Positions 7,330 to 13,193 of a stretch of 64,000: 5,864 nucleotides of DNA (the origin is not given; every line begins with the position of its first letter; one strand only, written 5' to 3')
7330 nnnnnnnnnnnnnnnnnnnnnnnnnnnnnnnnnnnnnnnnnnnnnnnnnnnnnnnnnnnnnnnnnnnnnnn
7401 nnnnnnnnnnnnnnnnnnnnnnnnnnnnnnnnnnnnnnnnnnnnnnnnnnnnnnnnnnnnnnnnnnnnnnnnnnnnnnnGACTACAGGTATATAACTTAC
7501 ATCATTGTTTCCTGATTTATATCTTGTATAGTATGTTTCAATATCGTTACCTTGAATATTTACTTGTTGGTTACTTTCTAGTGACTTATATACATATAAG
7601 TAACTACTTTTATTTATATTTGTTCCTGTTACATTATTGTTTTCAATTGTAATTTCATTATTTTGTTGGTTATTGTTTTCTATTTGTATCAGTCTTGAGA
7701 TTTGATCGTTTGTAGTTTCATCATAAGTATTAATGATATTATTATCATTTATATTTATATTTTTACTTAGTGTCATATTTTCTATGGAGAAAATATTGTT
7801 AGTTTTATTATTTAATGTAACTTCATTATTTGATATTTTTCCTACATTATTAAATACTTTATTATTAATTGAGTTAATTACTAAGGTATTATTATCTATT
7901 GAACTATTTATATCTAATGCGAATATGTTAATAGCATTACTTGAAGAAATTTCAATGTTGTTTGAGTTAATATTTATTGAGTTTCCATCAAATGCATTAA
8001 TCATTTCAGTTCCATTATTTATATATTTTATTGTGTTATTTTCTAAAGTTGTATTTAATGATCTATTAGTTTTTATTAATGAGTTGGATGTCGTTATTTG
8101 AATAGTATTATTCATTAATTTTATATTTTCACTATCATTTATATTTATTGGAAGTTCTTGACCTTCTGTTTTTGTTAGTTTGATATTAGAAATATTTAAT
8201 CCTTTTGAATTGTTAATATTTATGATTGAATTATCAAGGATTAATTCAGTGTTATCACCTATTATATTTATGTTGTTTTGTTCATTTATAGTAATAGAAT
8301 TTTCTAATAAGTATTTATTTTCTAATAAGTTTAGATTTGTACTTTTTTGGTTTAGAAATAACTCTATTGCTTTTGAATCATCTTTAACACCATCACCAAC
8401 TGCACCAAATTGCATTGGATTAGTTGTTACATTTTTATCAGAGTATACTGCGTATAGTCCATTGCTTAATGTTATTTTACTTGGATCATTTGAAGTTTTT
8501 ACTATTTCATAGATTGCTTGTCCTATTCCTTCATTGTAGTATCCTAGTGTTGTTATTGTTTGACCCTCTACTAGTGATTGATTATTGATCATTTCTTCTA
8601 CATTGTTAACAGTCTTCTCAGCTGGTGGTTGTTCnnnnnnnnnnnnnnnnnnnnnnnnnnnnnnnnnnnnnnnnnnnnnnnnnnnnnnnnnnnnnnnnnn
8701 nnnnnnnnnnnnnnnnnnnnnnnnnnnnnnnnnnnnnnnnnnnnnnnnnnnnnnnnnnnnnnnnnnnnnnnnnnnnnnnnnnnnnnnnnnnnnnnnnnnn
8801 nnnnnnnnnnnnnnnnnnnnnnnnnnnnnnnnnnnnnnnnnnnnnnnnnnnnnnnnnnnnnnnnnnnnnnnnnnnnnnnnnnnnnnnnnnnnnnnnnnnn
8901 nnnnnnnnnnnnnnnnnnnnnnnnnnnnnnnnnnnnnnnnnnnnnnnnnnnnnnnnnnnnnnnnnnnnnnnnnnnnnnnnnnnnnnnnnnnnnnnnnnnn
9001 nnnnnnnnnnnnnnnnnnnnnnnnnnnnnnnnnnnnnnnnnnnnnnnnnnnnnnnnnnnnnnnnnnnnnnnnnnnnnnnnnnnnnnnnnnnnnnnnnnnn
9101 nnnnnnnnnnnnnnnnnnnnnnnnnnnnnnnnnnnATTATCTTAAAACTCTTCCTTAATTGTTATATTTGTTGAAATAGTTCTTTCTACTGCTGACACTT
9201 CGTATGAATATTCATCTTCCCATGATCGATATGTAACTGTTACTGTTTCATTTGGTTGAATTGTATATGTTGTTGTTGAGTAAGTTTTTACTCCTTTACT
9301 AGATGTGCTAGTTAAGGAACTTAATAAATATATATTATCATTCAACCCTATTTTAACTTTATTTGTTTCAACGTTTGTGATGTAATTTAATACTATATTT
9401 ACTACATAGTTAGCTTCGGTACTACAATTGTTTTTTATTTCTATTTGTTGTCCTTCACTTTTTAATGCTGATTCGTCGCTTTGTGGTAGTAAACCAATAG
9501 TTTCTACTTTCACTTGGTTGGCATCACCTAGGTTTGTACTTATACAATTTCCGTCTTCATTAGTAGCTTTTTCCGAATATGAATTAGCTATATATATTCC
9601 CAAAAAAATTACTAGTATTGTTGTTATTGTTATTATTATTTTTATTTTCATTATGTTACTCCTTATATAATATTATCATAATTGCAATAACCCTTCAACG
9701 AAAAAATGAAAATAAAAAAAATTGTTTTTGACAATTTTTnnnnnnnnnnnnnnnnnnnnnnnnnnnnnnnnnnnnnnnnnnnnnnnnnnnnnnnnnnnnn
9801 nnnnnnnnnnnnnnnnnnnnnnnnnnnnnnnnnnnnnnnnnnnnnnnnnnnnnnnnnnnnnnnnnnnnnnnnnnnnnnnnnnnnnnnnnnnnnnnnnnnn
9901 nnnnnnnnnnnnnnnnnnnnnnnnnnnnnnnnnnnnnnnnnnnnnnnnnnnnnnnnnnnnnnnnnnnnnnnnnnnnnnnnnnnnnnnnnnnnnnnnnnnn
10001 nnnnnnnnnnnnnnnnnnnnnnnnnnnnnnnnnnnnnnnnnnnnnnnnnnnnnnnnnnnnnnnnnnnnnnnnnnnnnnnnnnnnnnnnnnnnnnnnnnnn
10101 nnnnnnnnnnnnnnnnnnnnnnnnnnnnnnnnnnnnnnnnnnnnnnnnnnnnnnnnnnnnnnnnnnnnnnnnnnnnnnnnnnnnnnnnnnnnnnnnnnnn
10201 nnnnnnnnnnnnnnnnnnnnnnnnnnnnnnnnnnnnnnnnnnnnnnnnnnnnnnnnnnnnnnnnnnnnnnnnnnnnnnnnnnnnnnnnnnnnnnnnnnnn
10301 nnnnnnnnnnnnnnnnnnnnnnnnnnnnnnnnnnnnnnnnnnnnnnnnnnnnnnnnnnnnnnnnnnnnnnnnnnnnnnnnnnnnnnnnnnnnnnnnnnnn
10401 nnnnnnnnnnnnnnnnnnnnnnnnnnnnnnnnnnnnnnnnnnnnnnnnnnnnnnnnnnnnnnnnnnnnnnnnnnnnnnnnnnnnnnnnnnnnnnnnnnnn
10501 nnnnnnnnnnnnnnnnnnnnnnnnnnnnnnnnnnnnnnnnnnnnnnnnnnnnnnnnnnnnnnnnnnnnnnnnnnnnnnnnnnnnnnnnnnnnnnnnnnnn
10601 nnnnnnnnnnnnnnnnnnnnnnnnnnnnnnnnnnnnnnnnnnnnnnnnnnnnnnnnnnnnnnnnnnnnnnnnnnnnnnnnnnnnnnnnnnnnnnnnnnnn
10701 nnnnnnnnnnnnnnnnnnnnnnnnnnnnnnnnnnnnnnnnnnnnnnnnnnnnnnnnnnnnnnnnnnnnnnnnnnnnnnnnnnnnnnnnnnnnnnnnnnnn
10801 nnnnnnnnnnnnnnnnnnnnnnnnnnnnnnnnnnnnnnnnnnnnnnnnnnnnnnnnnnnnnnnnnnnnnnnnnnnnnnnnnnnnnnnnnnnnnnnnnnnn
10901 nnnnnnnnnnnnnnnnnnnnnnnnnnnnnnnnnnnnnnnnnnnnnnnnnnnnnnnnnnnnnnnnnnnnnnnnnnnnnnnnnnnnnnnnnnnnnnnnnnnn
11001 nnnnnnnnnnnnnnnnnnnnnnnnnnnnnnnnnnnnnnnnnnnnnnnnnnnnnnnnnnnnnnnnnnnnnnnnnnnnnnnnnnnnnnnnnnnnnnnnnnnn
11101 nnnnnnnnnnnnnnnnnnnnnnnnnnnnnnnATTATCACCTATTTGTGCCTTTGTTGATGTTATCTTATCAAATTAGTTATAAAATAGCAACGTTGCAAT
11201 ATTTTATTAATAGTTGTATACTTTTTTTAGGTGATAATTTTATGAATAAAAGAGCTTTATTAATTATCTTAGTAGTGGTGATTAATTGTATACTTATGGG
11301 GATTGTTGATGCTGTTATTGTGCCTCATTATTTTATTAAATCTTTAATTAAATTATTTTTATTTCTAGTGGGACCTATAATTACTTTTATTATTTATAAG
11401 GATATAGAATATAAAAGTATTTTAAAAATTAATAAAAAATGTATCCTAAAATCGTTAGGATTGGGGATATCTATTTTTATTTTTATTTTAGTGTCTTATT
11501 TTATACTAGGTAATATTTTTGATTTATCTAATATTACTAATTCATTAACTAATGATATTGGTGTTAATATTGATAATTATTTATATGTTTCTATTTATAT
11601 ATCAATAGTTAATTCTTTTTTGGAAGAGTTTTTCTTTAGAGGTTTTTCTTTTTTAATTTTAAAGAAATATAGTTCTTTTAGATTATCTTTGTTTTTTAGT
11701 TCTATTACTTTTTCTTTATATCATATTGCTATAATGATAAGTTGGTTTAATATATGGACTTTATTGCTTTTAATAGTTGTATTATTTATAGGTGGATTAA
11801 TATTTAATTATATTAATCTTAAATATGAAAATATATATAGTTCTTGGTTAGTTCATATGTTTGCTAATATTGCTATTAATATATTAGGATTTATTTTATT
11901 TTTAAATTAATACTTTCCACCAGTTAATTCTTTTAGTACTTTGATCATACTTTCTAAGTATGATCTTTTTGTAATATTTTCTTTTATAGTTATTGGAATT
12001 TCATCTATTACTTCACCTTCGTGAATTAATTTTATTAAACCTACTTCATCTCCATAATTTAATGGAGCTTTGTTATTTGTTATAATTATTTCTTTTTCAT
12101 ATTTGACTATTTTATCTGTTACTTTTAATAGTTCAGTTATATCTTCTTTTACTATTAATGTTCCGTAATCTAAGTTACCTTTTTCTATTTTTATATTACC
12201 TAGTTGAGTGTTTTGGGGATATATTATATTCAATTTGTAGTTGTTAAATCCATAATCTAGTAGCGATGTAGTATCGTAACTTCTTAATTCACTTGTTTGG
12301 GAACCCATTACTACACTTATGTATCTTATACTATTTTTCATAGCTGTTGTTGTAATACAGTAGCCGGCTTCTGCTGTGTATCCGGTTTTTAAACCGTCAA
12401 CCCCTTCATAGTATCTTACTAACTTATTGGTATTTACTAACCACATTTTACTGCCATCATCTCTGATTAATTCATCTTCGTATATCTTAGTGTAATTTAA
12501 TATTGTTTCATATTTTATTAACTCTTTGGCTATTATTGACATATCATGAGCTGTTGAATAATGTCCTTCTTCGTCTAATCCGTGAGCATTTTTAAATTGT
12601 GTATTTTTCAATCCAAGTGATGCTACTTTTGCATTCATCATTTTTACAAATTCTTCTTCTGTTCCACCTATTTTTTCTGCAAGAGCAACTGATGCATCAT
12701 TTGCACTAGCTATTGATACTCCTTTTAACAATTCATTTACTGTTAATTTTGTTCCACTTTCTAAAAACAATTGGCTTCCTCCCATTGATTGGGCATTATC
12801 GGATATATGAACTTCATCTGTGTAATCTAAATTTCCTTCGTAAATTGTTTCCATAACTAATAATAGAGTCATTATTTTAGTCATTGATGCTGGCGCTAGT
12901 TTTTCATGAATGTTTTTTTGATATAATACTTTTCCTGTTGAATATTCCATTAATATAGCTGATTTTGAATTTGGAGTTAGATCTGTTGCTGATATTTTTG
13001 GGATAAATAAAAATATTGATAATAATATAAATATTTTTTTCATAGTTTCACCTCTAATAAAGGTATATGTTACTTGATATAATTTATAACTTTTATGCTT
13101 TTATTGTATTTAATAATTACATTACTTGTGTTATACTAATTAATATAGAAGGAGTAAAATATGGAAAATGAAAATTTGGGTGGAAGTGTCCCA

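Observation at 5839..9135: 1098-aa anchored protein with tandem pectate-lyase-type beta-helices and a hypervariable-looking 21-bp coding repeat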

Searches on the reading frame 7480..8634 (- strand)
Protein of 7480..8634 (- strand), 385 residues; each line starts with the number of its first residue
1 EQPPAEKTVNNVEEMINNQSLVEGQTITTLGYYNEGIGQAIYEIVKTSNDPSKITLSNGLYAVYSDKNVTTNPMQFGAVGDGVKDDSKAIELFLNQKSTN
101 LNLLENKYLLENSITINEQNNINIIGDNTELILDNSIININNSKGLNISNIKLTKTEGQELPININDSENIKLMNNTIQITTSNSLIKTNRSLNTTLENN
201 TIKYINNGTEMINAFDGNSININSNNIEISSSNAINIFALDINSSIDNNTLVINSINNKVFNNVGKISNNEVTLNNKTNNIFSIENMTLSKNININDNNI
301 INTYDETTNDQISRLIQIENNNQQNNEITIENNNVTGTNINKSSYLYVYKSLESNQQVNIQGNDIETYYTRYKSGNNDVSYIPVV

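Call 7: search_protein_families(library=pfam, proteins=[window:7480-8634:-], max_evalue=10)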
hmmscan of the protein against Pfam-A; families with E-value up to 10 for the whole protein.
seq(385 aa): 1 family
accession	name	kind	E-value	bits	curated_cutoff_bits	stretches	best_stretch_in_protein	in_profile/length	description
PF12218.14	End_N_terminal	-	0.12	12.5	26.3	1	78-100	1-23/67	N terminal extension of bacteriophage endosialidase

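Call 67: predict_structure(alignment_id=A6)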
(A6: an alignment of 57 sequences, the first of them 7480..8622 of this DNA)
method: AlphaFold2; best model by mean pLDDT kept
length: 381 residues; sequences in the alignment: 57
mean_pLDDT: 93.8   pTM: 0.91
mean pLDDT of the five models: 93.8, 93.0, 92.9, 92.5, 91.7
residues with pLDDT >= 90: 331; 70-90: 39; 50-70: 9; < 50: 2
segments of 3 or more residues with pLDDT < 50: none
pLDDT, mean of each block of 10 residues (from residue 1): 95 98 96 94 95 97 89 97 97 93 98 97 97 98 98 94 98 98 97 98 95 97 97 96 98 94 98 96 95 98 95 92 95 94 80 87 79 57 46
secondary structure, 60 per line:
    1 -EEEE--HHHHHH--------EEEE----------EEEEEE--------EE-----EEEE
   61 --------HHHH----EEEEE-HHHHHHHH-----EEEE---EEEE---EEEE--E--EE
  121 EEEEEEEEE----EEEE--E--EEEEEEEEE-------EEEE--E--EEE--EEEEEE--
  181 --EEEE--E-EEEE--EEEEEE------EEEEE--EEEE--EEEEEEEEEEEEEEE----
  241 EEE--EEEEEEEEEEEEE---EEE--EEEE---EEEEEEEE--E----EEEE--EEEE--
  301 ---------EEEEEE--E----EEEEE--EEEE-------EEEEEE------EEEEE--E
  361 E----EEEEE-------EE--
elements in order: E2-5 H8-13 E22-25 E36-41 E57-60 H69-72 E77-81 H83-90 E96-99 E103-106 E110-113 E119-129 E134-137 E143-151 E159-162 E168-170 E173-178 E183-186 E191-194 E197-202 E209-213 E216-219 E222-236 E241-243 E246-258 E262-264 E267-270 E274-281 E289-292 E295-298 E310-315 E323-327 E330-333 E341-346 E353-357 E366-370
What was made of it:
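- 7480..8622 (-): Module 1 (aa 172-552): small pre-domain plus a shortened beta-helix that lacks the family's conserved Asp-Glu block. AF2 with a targeted alignment gives pLDDT 93.8 and pTM 0.91 (call 67).
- Tried and rejected: I re-ran module 1 with a targeted alignment and obtained pLDDT 93.8 (call 67).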

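Call 69: fold_search(model_id=the predicted structure, library=pdb)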
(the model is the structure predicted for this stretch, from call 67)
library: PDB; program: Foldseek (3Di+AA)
matches with E <= 10: 455; with E <= 0.001: 72
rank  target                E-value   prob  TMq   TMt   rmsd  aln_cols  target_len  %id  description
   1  8iq5_A                9.4e-08  1.00  0.46  0.33   9.6       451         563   12  Crystal structure of trimeric K2-2 TSP (released 2024-02-21)
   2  8iq5_D                9.8e-08  1.00  0.44  0.32  10.5       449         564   11  Crystal structure of trimeric K2-2 TSP (released 2024-02-21)
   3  8iq9_B                1.0e-07  1.00  0.47  0.34   9.5       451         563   11  Crystal structure of trimeric K2-2 TSP in complex with tetrasaccharide and octasaccharide (released 2024-02-21)
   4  6w4q_B                1.1e-07  1.00  0.46  0.26  10.5       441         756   14  Crystal structure of full-length tailspike protein 2 (TSP2, ORF211) ) from Escherichia coli O157:H7 bacteriophage CAB1 (released 2021-01-20)
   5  8iqe_C                1.1e-07  1.00  0.45  0.32  10.4       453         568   11  Crystal structure of tetrameric K2-2 TSP (released 2024-02-21)
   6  8iq9_A                1.9e-07  1.00  0.47  0.34   9.5       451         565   11  Crystal structure of trimeric K2-2 TSP in complex with tetrasaccharide and octasaccharide (released 2024-02-21)
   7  5w6p_D                2.2e-07  1.00  0.46  0.29   8.9       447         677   13  Crystal structure of Bacteriophage CBA120 tailspike protein 2 enzymatically active domain (TSP2dN, orf211) (released 2018-10-24)
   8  9ozl_C                2.8e-07  1.00  0.42  0.44  10.8       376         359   16  Crystal structure of the polysaccharide lyase RbmB from Vibrio cholerae (released 2026-03-11)
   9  6w4q_C                3.1e-07  1.00  0.43  0.24  10.8       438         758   14  Crystal structure of full-length tailspike protein 2 (TSP2, ORF211) ) from Escherichia coli O157:H7 bacteriophage CAB1 (released 2021-01-20)
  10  9ozl_B                3.4e-07  1.00  0.43  0.46   9.7       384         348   16  Crystal structure of the polysaccharide lyase RbmB from Vibrio cholerae (released 2026-03-11)
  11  5w6p_F                3.9e-07  1.00  0.42  0.26  11.3       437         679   15  Crystal structure of Bacteriophage CBA120 tailspike protein 2 enzymatically active domain (TSP2dN, orf211) (released 2018-10-24)
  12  8iqe_A                4.7e-07  1.00  0.42  0.30  11.4       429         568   13  Crystal structure of tetrameric K2-2 TSP (released 2024-02-21)
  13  5w6p_A                4.9e-07  1.00  0.44  0.28  10.0       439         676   15  Crystal structure of Bacteriophage CBA120 tailspike protein 2 enzymatically active domain (TSP2dN, orf211) (released 2018-10-24)
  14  8iqe_D                6.0e-07  1.00  0.42  0.31  10.8       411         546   13  Crystal structure of tetrameric K2-2 TSP (released 2024-02-21)
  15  6w4q_D                8.0e-07  1.00  0.36  0.22  11.4       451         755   14  Crystal structure of full-length tailspike protein 2 (TSP2, ORF211) ) from Escherichia coli O157:H7 bacteriophage CAB1 (released 2021-01-20)
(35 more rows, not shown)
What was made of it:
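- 7480..8622 (-): Foldseek matches beta-helix proteins (call 69).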

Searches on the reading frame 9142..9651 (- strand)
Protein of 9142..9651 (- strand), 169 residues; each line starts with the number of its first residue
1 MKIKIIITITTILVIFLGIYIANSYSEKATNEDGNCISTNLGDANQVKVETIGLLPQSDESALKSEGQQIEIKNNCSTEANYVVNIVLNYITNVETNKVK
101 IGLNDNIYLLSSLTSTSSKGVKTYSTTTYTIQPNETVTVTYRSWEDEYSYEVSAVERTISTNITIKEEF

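Call 5: search_protein_families(library=pfam, proteins=[window:9142-9651:-], max_evalue=0.01)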
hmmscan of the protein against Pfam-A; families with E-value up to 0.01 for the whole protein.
window:9142-9651:- (169 aa): 0 families

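Call 20: search_protein_families(library=ncbifam, proteins=[window:9142-9651:-], max_evalue=1)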
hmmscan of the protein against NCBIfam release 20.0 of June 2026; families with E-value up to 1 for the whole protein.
window:9142-9651:- (169 aa): 1 family
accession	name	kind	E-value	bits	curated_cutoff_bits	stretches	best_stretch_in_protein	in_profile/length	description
NF004872.0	PRK06231.1-2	equivalog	0.066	13.2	304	1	6-85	50-128/198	F0F1 ATP synthase subunit B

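Call 21: search_protein_families(library=phrogs, proteins=[window:9142-9651:-], max_evalue=1)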
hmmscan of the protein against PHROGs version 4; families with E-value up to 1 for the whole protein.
window:9142-9651:- (169 aa): 3 families
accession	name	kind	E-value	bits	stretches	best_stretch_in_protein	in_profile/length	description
phrog_2694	-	unknown function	0.035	15.4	1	82-143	33-96/120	-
phrog_33623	-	unknown function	0.17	13.3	0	81-105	17-41/62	-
phrog_36248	-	unknown function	0.21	13.1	1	31-92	17-79/82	-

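Call 72: find_homologous_proteins(query=window:9142-9651:-, max_evalue=0.01)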
Query window:9142-9651:- (169 aa): 1 proteins with E <= 0.01 among 84 candidates.
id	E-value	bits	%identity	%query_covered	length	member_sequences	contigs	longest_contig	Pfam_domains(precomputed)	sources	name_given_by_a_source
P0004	6.1e-98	343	100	100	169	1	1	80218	-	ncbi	-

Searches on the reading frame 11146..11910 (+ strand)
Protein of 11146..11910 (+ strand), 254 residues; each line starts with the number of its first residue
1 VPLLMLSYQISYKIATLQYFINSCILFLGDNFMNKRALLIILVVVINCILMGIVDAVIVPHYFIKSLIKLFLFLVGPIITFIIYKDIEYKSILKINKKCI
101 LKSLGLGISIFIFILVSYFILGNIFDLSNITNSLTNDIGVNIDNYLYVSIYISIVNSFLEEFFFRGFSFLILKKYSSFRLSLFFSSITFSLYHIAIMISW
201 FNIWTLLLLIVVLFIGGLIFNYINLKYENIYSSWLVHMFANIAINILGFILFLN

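Call 5: search_protein_families(library=pfam, proteins=[window:11146-11910:+], max_evalue=0.01)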
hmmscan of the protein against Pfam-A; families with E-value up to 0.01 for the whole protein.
window:11146-11910:+ (254 aa): 1 family
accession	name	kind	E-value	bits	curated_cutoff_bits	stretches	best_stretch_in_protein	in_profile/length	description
PF02517.21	Rce1-like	-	4.2e-14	53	22.4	1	145-242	4-92/93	Type II CAAX prenyl endopeptidase Rce1-like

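Call 80: search_protein_families(library=ncbifam, proteins=[window:11146-11910:+], max_evalue=0.001)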
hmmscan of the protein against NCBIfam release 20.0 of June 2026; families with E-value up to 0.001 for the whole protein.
window:11146-11910:+ (254 aa): 4 families
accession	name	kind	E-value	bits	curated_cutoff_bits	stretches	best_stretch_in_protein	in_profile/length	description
NF041647.1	ABC_perm_CPBP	equivalog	4.5e-09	35.6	435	1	37-244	426-630/636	ABC transporter permease subunit/CPBP intramembrane protease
NF040589.1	CPBP_Synerg_MrtS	equivalog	1.2e-07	32.1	130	1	148-242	75-161/170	Synerg-CTERM system glutamic-type intramembrane protease MrtS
NF040914.1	Mrt_core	domain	0.00016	21.7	100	1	157-247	12-104/108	myxosortase family intramembrane protease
NF033192.3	CPBP_JDVT_MrtJ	equivalog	0.00022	21.9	75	1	154-243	6-94/98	JDVT-CTERM system glutamic-type intramembrane protease MrtJ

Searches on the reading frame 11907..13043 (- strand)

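Call 5: search_protein_families(library=pfam, proteins=[window:11907-13043:-], max_evalue=0.01)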
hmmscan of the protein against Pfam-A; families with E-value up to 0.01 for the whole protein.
window:11907-13043:- (378 aa): 3 families
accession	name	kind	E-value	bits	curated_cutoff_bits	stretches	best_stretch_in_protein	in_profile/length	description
PF00768.25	Peptidase_S11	-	1.5e-81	273.8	27.6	1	23-249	9-238/239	D-alanyl-D-alanine carboxypeptidase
PF13354.11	Beta-lactamase2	-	2.1e-13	50.6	22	1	34-178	7-149/214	Beta-lactamase enzyme family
PF07943.18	PBP5_C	-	1.4e-08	35.2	21.2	1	270-359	2-91/91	Penicillin-binding protein 5, C-terminal domain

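Call 80: search_protein_families(library=ncbifam, proteins=[window:11907-13043:-], max_evalue=0.001)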
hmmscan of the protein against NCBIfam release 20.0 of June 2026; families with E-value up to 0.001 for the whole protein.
window:11907-13043:- (378 aa): 8 families
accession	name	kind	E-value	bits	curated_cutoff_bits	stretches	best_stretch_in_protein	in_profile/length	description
NF008059.0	PRK10793.1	equivalog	3.5e-57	193.9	694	1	25-371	45-395/403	D-alanyl-D-alanine carboxypeptidase DacA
NF008489.0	PRK11397.1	equivalog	7.3e-56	189.6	610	1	26-367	37-382/389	serine-type D-Ala-D-Ala carboxypeptidase DacD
NF038273.1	strep_PBP3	exception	7.9e-56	189.8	490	1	4-342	3-368/407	D-alanyl-D-alanine carboxypeptidase PBP3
NF007445.0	PRK10001.1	equivalog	1.2e-55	188.9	765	1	10-368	18-385/400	serine-type D-Ala-D-Ala carboxypeptidase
NF038258.2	PBP4_Staph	exception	8.9e-41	139.9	500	1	26-249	41-280/366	penicillin-binding protein PBP4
NF000471.1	vanY_of_D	exception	4.1e-26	92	625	1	26-263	99-349/354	transpeptidase-like D-Ala-D-Ala carboxypeptidase VanY-D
NF008668.0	PRK11669.1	equivalog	1.8e-25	89.7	294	1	25-238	42-254/316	D-alanyl-D-alanine endopeptidase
NF033103.1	bla_class_A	equivalog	1.4e-05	24.4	200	1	41-177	26-164/257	class A beta-lactamase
